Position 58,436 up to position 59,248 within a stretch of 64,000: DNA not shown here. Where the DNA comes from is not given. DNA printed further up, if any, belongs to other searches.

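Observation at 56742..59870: Approx. 3-kb accessory islet (XRE regulator, YefM-YoeB, ORF6N protein, lipoprotein) between the ROK kinase and ispH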

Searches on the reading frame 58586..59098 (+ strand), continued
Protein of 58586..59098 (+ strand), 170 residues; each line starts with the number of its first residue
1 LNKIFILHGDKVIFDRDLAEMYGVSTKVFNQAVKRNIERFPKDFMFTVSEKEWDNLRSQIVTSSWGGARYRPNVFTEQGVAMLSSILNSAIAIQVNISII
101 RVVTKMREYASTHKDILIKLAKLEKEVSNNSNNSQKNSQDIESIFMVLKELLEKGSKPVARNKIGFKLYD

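Call 92: find_related_loci(query=window:58586-59098:+, collection=viral_contigs, flank=3000)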
Query window:58586-59098:+ (170 aa) in viral_contigs; peptide patterns used: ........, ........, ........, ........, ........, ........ (x = any residue, [..] = any of these).
112 stretches matched a pattern; 92 encode a relative of the query (tblastn E <= 1e-3); the best 80 are kept; 80 distinct loci.
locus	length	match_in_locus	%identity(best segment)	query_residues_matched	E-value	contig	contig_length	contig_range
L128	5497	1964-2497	47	2-167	1e-45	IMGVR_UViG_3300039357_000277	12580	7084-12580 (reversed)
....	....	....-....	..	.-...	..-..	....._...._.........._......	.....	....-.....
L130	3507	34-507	45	2-167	2e-44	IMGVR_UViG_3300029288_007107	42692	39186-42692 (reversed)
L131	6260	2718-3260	47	2-170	1e-44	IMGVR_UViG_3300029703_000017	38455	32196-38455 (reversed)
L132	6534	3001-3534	46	2-167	3e-44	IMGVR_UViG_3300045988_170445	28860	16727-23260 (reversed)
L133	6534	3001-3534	46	2-167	3e-44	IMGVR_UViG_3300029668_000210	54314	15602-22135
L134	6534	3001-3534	46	2-167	3e-44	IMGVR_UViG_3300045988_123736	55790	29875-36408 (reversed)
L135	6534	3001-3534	46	2-167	7e-44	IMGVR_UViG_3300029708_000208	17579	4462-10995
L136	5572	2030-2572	46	2-170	6e-44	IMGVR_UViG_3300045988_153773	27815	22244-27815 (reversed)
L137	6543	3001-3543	46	2-170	6e-44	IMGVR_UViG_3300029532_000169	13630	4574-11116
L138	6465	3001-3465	49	4-169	6e-44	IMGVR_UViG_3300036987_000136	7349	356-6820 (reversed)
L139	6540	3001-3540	46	2-169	6e-44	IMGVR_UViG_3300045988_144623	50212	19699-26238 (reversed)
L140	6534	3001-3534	46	2-167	5e-44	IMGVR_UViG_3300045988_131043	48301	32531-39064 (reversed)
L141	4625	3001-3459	49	4-167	6e-44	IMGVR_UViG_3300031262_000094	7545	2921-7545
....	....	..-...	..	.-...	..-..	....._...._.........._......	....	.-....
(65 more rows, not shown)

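Call 104: search_solved_structures(query=A2, max_evalue=1)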
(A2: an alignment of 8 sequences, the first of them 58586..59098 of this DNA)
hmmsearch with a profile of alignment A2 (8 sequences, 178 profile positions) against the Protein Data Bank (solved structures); distinct sequences matched with E-value up to 1: 1.
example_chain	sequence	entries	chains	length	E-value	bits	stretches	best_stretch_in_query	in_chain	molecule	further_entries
2ve7_C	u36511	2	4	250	0.43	13.6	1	119-146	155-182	KINETOCHORE PROTEIN NUF2, KINETOCHORE PROTEIN SPC24 | NUF2-SPC24 chimera protein, Chain D from PDB 2VE7 (Ndc80 bonsai)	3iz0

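Call 107: search_dna_similar(query=window:58586-59098:+, collection=phages, mode=protein, max_rows=15)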
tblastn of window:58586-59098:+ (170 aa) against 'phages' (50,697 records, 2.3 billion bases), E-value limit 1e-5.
Records with a match: 5; places in all: 7; records where one place covers at least 80% of the query: 2.
Best place of each record, by identity: <60% 5.
By first word of the organism name: Bacteriophage 5.
By host as written in the record: - 5.
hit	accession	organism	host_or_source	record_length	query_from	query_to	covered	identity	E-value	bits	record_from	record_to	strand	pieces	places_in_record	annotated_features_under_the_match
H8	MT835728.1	Bacteriophage sp.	human fecal samples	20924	2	170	99%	46.9%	5e-39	145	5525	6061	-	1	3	record has no annotation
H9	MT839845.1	Bacteriophage sp.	human fecal samples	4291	2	170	99%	46.4%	2e-34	132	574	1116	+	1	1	record has no annotation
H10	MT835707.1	Bacteriophage sp.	human fecal samples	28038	2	108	63%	49.1%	1e-27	113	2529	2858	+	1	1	record has no annotation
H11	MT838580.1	Bacteriophage sp.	human fecal samples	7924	33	117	50%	45.9%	9e-20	91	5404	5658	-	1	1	record has no annotation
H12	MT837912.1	Bacteriophage sp.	human fecal samples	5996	69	124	33%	50.0%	3e-8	57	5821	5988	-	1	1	record has no annotation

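Call 108: predict_structure(alignment_id=A2)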
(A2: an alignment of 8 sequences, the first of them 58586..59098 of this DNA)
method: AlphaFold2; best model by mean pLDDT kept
length: 170 residues; sequences in the alignment: 8
mean_pLDDT: 42.4   pTM: 0.33
mean pLDDT of the five models: 42.4, 41.3, 40.9, 36.3, 33.1
residues with pLDDT >= 90: 0; 70-90: 0; 50-70: 54; < 50: 116
segments of 3 or more residues with pLDDT < 50: 1-88, 102-112, 155-170
pLDDT, mean of each block of 10 residues (from residue 1): 29 31 30 35 35 39 35 35 43 53 44 56 62 56 57 46 35
secondary structure, 60 per line:
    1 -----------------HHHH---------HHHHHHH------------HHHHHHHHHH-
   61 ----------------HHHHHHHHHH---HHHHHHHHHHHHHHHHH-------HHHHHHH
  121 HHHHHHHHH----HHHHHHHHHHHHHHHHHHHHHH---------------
elements in order: H18-21 H31-37 H50-59 H77-86 H90-106 H114-129 H134-155

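Call 114: search_protein_families(library=ncbifam, proteins=[L085:7129-8067:+, L085:8123-8419:+, L085:5755-5976:+], max_evalue=0.01)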
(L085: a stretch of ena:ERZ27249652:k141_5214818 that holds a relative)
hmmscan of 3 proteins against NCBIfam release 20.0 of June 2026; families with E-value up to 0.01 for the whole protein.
L085:7129-8067:+ (312 aa): 1 family
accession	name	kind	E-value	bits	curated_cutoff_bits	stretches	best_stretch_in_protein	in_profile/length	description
TIGR03696.1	Rhs_assc_core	domain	2.6e-12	47.1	32.5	1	14-85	13-76/76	RHS repeat-associated core domain-containing protein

L085:8123-8419:+ (98 aa): 1 family
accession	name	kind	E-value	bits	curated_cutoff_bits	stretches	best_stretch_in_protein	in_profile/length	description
NF033566.1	adhes_LIC20035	equivalog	0.0047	15.8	250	1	28-81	200-254/434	LIC20035 family adhesin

L085:5755-5976:+ (73 aa): 6 families
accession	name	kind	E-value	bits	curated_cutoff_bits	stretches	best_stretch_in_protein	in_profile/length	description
TIGR02224.1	recomb_XerC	equivalog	4.9e-08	32.7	335.15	1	13-69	236-293/295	tyrosine recombinase XerC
TIGR02225.1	recomb_XerD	equivalog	4.2e-07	29.6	329.6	1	14-68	234-289/290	site-specific tyrosine recombinase XerD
NF001399.0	PRK00283.1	subfamily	7.3e-07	28.7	279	1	17-69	246-299/300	tyrosine recombinase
NF040815.2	recomb_XerA_Arch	equivalog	6.5e-05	22.6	220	1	15-61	215-262/263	site-specific tyrosine recombinase/integron integrase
NF002331.0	PRK01287.1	subfamily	0.00046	19.2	371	1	15-70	273-329/365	site-specific tyrosine recombinase XerC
TIGR02249.1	integrase_gron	subfamily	0.0079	15.6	265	1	11-51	257-298/315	integron integrase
